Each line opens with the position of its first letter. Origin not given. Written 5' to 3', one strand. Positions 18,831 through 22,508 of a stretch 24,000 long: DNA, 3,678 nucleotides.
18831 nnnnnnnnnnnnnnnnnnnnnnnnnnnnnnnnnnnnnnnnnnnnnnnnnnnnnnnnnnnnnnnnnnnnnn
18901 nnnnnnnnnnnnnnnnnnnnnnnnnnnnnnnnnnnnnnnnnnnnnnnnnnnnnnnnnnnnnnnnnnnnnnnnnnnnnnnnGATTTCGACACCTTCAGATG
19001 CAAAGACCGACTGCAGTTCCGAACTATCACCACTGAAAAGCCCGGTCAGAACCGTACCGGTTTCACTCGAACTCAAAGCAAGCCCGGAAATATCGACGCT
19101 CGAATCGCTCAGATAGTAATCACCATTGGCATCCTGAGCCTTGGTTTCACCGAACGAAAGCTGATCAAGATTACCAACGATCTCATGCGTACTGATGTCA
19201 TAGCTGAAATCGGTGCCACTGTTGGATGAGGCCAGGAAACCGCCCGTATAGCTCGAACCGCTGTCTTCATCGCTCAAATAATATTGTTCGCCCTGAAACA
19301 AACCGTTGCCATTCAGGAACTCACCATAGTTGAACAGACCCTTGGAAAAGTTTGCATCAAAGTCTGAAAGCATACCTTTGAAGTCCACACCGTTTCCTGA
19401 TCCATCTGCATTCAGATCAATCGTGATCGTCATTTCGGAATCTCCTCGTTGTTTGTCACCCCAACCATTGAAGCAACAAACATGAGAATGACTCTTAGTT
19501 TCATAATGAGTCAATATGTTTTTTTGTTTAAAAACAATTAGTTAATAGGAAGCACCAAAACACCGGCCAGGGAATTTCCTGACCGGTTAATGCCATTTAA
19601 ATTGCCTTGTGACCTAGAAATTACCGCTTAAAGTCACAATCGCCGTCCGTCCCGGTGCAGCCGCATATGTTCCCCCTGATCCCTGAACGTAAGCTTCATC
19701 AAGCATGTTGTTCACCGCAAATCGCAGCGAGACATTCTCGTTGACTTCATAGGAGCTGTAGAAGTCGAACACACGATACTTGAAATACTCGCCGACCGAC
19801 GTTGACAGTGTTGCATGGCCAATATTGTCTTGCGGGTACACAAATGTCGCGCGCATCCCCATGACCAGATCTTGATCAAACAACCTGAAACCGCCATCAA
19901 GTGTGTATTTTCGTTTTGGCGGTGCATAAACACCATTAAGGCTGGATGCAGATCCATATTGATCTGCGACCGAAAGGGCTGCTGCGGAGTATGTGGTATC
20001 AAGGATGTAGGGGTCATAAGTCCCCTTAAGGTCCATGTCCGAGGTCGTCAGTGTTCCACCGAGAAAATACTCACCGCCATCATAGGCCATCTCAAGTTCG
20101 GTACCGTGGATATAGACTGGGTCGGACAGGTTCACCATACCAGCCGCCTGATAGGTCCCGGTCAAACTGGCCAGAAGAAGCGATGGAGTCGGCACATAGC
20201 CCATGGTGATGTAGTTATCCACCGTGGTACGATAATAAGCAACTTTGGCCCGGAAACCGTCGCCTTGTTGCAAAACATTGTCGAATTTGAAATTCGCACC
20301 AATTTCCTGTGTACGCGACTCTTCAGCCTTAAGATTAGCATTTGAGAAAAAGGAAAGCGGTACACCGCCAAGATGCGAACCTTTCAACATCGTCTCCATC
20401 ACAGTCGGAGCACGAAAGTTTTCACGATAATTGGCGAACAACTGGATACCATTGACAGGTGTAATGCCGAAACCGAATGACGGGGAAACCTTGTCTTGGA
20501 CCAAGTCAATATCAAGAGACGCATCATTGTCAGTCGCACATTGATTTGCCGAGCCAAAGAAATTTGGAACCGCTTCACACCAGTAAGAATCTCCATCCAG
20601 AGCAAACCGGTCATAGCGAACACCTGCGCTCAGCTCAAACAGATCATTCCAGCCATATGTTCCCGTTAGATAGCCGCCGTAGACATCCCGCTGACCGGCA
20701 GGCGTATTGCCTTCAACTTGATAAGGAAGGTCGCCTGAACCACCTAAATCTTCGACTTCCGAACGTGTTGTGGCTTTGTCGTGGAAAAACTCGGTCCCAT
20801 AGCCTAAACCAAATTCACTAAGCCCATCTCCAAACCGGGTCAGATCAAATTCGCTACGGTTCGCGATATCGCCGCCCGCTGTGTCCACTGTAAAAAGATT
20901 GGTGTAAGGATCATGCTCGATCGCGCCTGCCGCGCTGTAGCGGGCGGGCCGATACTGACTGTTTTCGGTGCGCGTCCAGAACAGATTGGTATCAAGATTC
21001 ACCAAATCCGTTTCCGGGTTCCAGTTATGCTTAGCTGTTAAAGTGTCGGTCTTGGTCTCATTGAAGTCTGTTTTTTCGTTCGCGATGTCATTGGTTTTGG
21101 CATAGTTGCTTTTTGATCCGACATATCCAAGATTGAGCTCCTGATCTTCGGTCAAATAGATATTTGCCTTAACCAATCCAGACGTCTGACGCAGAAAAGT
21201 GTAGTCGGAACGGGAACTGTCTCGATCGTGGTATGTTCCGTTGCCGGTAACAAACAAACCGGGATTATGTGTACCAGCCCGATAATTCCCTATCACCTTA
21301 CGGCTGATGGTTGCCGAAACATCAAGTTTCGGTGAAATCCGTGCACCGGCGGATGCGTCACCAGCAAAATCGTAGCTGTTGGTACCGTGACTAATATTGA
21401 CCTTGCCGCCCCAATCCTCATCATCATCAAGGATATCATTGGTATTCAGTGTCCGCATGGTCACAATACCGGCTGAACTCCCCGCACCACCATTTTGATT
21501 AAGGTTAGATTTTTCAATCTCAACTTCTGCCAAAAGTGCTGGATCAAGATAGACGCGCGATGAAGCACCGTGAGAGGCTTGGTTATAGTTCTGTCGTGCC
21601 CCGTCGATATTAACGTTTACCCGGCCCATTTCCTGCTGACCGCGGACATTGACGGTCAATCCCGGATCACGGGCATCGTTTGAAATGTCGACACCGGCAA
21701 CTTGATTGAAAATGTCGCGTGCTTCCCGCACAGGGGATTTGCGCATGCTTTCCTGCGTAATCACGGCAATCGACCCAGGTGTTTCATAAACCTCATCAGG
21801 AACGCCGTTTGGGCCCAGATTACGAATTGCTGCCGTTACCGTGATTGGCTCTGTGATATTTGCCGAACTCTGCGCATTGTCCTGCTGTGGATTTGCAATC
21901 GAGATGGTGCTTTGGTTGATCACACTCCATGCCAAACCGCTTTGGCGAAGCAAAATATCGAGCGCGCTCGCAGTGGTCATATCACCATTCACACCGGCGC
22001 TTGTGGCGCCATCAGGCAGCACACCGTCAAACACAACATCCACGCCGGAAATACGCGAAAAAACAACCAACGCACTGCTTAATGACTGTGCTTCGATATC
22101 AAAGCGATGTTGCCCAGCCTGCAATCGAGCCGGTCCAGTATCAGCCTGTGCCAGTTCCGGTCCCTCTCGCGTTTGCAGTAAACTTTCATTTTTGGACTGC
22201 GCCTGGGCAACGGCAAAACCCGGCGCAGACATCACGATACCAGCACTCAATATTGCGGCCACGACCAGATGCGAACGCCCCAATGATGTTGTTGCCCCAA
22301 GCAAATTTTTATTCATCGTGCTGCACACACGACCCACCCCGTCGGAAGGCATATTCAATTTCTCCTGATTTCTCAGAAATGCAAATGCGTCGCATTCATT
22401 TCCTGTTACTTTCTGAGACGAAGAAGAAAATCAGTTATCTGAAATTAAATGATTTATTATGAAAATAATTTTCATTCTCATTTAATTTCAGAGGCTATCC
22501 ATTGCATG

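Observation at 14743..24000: Complete Has-type hemophore heme-acquisition locus in an apparently alphaproteobacterial context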

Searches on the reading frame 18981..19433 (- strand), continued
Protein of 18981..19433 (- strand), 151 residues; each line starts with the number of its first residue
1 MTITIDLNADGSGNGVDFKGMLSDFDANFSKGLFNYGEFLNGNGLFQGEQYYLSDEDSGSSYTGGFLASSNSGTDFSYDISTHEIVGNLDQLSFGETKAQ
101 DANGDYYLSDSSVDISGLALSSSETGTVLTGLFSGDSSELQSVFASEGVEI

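Call 65: list_cluster_members(proteins=[P0001, P0019, P0044, P0052, P0051, P0060, P0041, P0036, P0025, P0054])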
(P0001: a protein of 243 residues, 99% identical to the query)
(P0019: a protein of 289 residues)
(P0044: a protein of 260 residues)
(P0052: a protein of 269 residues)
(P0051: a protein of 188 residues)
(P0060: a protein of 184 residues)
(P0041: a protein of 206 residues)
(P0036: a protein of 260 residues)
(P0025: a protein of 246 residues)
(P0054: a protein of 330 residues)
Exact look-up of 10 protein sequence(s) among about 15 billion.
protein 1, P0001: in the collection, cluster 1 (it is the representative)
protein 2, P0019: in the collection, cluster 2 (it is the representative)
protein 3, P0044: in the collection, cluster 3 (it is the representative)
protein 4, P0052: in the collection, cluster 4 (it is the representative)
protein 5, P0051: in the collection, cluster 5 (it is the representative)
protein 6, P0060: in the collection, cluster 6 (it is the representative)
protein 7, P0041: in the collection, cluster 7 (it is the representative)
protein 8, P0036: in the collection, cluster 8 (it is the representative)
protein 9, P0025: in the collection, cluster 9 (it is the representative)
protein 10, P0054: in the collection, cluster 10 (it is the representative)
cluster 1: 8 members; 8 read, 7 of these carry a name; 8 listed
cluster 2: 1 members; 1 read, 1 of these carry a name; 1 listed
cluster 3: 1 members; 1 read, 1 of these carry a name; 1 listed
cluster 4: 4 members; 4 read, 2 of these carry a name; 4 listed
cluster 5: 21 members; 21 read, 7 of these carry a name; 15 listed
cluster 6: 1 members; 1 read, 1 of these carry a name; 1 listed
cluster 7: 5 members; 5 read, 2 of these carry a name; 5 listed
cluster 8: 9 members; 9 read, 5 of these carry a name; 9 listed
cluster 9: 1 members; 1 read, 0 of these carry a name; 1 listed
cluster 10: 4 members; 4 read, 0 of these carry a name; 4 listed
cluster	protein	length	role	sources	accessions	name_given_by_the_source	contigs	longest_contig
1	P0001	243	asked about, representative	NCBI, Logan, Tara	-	strand:+ start:3418 stop:4149 length:732 start_codon:yes stop_codon:yes gene_type:complete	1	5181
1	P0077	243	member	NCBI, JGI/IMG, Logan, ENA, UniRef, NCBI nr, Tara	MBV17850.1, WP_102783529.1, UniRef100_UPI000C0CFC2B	MAG: calcium-binding protein [Thalassospira sp.] | calcium-binding protein n=1 Tax=Thalassospira sp. GB04J01 TaxID=1485225 ... | calcium-binding protein [Thalassospira sp. GB04J01]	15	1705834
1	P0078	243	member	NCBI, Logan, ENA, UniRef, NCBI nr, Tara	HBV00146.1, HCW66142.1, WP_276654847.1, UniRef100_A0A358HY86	heme acquisition protein HasA [Thalassospira lucentensis] | Calcium-binding protein n=1 Tax=Thalassospira lucentensis TaxID=168935 ... | strand:+ start:2886 stop:3617 length:732 start_codon:yes stop_codon:yes gene_type:complete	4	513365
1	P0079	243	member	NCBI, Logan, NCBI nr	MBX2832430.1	MAG: calcium-binding protein [Rhodospirillales bacterium] | calcium-binding protein [Rhodospirillales bacterium]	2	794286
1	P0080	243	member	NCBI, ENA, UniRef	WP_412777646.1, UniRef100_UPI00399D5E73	calcium-binding protein [Thalassospira lucentensis] | calcium-binding protein n=1 Tax=Thalassospira lucentensis TaxID=168935 RepID=UPI00399D5E73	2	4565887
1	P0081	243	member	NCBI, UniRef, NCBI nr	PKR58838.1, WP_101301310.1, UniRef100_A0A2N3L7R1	calcium-binding protein [Thalassospira lohafexi] | Calcium-binding protein n=1 Tax=Thalassospira lohafexi TaxID=744227 RepID=A0A2N3L7R1_9PROT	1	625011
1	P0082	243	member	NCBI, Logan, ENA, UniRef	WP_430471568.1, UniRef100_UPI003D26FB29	calcium-binding protein [Thalassospira lucentensis] | calcium-binding protein n=1 Tax=Thalassospira lucentensis TaxID=168935 RepID=UPI003D26FB29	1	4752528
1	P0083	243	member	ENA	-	-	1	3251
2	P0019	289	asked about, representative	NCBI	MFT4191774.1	MAG: hypothetical protein QM617_09675 [Comamonas sp.]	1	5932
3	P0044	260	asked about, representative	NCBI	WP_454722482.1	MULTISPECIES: heme acquisition protein HasA [Cupriavidus]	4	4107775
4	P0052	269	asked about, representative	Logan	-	-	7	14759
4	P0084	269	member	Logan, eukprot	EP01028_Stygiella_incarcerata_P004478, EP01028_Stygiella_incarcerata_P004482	TRINITY_DN1986_c0_g1_i1.p1 TRINITY_DN1986_c0_g1~~TRINITY_DN1986_c0_g1_i1.p1 ORF ...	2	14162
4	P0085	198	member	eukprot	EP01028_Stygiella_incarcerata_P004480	TRINITY_DN1986_c0_g1_i17.p1 TRINITY_DN1986_c0_g1~~TRINITY_DN1986_c0_g1_i17.p1 ORF ...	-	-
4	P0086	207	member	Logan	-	-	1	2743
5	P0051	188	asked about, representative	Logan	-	-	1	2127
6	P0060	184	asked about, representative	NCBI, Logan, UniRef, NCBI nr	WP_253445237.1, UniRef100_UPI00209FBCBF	heme acquisition protein HasA [Halomonas sp. Y3] | heme acquisition protein HasA n=1 Tax=Halomonas sp. Y3 TaxID=2956797 RepID=UPI00209FBCBF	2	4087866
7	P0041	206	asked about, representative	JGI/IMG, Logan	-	heme acquisition protein HasA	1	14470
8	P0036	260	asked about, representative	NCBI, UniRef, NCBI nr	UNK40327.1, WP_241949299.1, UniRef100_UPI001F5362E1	hypothetical protein MNR02_17565 (plasmid) [Shinella sp. H4-D48] | heme acquisition protein HasA n=1 Tax=Shinella sp. H4-D48 TaxID=2925841 ... | heme acquisition protein HasA [Shinella sp. H4-D48]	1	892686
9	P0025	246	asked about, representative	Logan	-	-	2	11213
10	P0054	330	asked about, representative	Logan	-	-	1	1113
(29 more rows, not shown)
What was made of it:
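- NCBI names a protein of the same 90%-identity cluster HasA (call 65).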

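Call 78: find_homologous_proteins(query=A6, max_evalue=0.00001)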
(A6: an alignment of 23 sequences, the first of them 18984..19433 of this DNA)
Query A6 (23 sequences) (150 aa, profile of the alignment): 26 proteins with E <= 0.00001 among 2987 candidates.
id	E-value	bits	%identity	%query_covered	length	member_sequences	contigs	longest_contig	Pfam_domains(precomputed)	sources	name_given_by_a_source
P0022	3.1e-45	172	29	95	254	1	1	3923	PF00353.26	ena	-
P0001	1.3e-37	147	99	100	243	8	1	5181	-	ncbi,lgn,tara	tara:strand:+ start:3418 stop:4149 length:732 start_codon:yes stop_codon:yes gene_type:complete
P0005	5.1e-37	145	57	99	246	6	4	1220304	-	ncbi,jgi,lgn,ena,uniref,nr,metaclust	ncbi:calcium-binding protein [Thalassospira lucentensis]|uniref:Calcium-binding protein n=1 Tax=Thal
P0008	1.9e-35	140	56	100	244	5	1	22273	-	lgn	-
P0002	2.2e-35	140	83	100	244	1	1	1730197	-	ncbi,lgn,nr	ncbi:calcium-binding protein [Thalassospira sp. MA62]|nr:calcium-binding protein [Thalassospira sp. 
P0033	1.0e-34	138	30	99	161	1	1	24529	PF06438.18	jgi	jgi:hypothetical protein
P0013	1.1e-34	137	53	99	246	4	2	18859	-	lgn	-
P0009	4.1e-34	136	57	99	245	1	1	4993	-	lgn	-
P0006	6.7e-34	135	56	100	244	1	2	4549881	-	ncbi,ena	-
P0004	1.2e-33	134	77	99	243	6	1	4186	-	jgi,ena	-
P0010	1.2e-33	134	56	100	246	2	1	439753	-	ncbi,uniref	ncbi:calcium-binding protein [Thalassospira alkalitolerans]|uniref:calcium-binding protein n=1 Tax=T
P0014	2.1e-33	133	54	99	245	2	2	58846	PF00353.26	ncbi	-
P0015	3.1e-33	133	55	100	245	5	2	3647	-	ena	-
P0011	3.3e-33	133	55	100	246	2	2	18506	-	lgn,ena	-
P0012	4.5e-33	132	55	100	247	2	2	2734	-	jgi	-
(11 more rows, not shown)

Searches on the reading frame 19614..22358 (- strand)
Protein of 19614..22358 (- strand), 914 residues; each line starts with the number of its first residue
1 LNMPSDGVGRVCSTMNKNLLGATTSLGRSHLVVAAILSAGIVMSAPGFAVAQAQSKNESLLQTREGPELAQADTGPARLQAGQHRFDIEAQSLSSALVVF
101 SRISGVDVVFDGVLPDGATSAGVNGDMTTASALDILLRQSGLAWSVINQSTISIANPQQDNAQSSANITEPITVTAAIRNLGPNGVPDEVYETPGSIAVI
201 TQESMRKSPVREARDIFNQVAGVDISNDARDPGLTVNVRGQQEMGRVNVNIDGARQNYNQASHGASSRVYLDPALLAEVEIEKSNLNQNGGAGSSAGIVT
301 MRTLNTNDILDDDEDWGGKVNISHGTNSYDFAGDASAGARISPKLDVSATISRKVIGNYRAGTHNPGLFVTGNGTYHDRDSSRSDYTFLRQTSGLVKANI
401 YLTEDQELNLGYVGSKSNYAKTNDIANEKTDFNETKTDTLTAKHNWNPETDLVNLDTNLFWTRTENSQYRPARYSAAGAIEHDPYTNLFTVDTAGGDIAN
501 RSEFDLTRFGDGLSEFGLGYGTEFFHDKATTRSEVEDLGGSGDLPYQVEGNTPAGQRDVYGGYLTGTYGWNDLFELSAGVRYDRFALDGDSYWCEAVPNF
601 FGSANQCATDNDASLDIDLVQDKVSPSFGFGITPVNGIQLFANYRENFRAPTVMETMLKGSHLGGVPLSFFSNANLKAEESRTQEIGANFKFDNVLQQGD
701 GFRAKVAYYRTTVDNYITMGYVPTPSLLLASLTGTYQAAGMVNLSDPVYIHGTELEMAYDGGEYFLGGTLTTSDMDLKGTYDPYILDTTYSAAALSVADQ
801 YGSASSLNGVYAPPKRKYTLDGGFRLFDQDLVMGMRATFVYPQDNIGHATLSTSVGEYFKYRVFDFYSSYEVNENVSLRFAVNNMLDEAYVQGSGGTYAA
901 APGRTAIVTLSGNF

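Call 5: search_protein_families(library=pfam, proteins=[window:19614-22358:-], max_evalue=0.01)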
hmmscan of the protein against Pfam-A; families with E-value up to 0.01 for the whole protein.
window:19614-22358:- (914 aa): 3 families
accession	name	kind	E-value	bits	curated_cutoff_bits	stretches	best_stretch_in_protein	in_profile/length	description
PF00593.30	TonB_dep_Rec_b-barrel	-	1.5e-34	121.1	27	1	381-884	7-435/436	TonB dependent receptor-like, beta-barrel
PF07715.20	Plug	-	1.2e-14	55.2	23.9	1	190-297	2-106/107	TonB-dependent Receptor Plug Domain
PF07660.19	STN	-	3.4e-08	33.6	28.4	1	107-154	2-49/52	Secretin and TonB N terminus short domain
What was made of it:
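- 19614..22352 (-): hasR: TonB-dependent hemophore/heme receptor with an N-terminal STN signalling domain. Plug His260, FRAP 646, His660, NANL 671. STN + Plug + barrel (call 5).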

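Call 6: search_protein_families(library=ncbifam, proteins=[window:19614-22358:-], max_evalue=0.01)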
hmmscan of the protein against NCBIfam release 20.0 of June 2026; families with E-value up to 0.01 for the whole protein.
window:19614-22358:- (914 aa): 11 families
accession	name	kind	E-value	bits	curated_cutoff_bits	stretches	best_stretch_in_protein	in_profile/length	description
TIGR01785.1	TonB-hemin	subfamily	2.1e-132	442.9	316.85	1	170-914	2-677/677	TonB-dependent heme/hemoglobin receptor family protein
TIGR01786.1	TonB-hemlactrns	subfamily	4.7e-101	339.3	323.75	1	188-914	17-719/719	TonB-dependent hemoglobin/transferrin/lactoferrin family receptor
TIGR01783.1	TonB-siderophor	subfamily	3e-24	85.6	223.5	1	192-914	1-649/649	TonB-dependent siderophore receptor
NF041676.1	FecA_OM_dicitr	equivalog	1.3e-13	49.8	1100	1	76-227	22-166/773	TonB-dependent Fe(3+) dicitrate receptor FecA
TIGR01776.1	TonB-tbp-lbp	subfamily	3.2e-11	41.9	468.8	2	154-320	36-205/946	lactoferrin/transferrin family TonB-dependent receptor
NF010011.0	PRK13484.1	equivalog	2.6e-08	32.6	1197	1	185-262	39-113/682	IreA family TonB-dependent siderophore receptor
NF007478.2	PRK10064.1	equivalog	3e-08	32.4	745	1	185-262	39-114/663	catecholate siderophore receptor CirA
NF007349.0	PRK09840.1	equivalog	2.4e-07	29.1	686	2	814-913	659-757/760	catecholate siderophore receptor Fiu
NF010010.0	PRK13483.1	equivalog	9.8e-06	23.8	927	1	154-262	20-116/660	ligand-gated channel protein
TIGR01778.1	TonB-copper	equivalog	3.7e-05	22.7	472.45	1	832-892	541-604/637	TonB-dependent copper receptor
NF050067.1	TonBEntbctnRecCfrA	equivalog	0.00024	19.6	1200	1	184-258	34-107/698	TonB-dependent ferric enterobactin receptor CfrA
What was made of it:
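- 19614..22352 (-): TIGR01785 at 443 bits (call 6).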

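Call 44: search_solved_structures(query=window:19614-22358:-, max_evalue=0.00001, show_alignments=1)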
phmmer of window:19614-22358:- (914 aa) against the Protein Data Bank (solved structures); distinct sequences matched with E-value up to 0.00001: 11.
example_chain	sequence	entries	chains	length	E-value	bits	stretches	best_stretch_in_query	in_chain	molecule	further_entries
5c58_A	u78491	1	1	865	2.2e-78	267.8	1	71-906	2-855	HasR protein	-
3csl_A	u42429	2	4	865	6.5e-78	266.2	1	71-906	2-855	HasR protein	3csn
3ddr_A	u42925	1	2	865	1.4e-77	265.1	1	71-906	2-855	HasR protein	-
9dhe_A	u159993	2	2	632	6.3e-23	84.3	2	188-353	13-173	TonB-dependent receptor | Outer membrane heme/hemoglobin receptor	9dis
9dir_B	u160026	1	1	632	8.6e-23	83.9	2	188-347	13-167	Outer membrane heme/hemoglobin receptor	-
3fhh_A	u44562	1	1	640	2.6e-22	82.3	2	613-718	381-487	Outer membrane heme receptor ShuA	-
9oaa_T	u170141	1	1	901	2.3e-17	65.9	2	640-893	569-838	TonB-dependent receptor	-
8the_A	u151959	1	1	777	1.1e-12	50.5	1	189-340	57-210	Heme/hemoglobin uptake outer membrane receptor PhuR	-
2m5j_A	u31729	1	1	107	1.6e-06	30.1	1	81-177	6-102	HasR protein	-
2hdf_A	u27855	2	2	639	1.8e-06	29.9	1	186-338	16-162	Colicin I receptor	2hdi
9nn6_A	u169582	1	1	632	1.9e-06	29.8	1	186-338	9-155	Colicin I receptor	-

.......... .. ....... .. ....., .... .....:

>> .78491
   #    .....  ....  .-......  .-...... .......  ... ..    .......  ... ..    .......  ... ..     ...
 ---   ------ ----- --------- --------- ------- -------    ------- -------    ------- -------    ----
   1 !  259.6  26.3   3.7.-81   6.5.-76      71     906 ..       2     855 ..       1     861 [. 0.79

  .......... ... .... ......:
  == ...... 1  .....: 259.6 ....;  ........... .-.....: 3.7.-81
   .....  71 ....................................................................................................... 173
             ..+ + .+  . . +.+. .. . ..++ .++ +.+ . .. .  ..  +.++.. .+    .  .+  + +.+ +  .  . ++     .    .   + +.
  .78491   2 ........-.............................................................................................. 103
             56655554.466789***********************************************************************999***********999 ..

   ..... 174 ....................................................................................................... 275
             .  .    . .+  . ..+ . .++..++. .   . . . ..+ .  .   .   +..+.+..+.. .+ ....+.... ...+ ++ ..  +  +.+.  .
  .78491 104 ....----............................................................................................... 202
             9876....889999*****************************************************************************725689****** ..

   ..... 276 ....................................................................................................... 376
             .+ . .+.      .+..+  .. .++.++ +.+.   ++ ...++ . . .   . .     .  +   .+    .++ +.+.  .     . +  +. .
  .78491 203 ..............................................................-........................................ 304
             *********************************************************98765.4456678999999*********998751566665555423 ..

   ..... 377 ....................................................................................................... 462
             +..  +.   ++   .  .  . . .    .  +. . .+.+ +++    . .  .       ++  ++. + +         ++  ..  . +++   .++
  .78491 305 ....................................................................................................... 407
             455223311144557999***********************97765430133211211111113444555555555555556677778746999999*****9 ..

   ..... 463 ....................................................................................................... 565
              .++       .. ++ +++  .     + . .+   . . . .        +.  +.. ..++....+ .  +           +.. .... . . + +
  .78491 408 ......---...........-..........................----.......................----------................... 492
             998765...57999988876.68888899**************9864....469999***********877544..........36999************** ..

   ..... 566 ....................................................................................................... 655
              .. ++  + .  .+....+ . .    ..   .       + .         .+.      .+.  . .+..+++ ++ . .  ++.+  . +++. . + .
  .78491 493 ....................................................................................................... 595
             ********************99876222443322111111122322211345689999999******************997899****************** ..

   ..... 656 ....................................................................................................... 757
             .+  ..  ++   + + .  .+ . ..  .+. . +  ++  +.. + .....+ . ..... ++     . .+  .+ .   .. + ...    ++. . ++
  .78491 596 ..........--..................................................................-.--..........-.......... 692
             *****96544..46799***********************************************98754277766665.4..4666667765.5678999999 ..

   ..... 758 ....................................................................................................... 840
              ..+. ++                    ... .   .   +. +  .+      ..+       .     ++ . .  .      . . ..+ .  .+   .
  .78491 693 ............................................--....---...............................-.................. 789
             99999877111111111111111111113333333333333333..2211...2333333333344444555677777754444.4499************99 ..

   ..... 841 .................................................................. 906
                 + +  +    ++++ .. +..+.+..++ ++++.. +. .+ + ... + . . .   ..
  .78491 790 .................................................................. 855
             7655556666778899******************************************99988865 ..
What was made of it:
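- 19614..22352 (-): HasR of S. marcescens at 2e-78 over residues 71-906, versus ShuA/PhuR at about 1e-22 (call 44).
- On HasR hemophore receptor (TonB-dependent, signalling class): HasR at 2.2e-78 over 71-906 vs ShuA at 2.6e-22 and PhuR at 1e-12 (call 44).
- Closest known: Has system of Serratia marcescens. Same: The receptor is a full-length HasR orthologue (2e-78) with the signalling domain and both heme-His regions (call 44).
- The receptor carries an STN signalling domain with a cognate sigma/anti-sigma pair (calls 5, 44).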
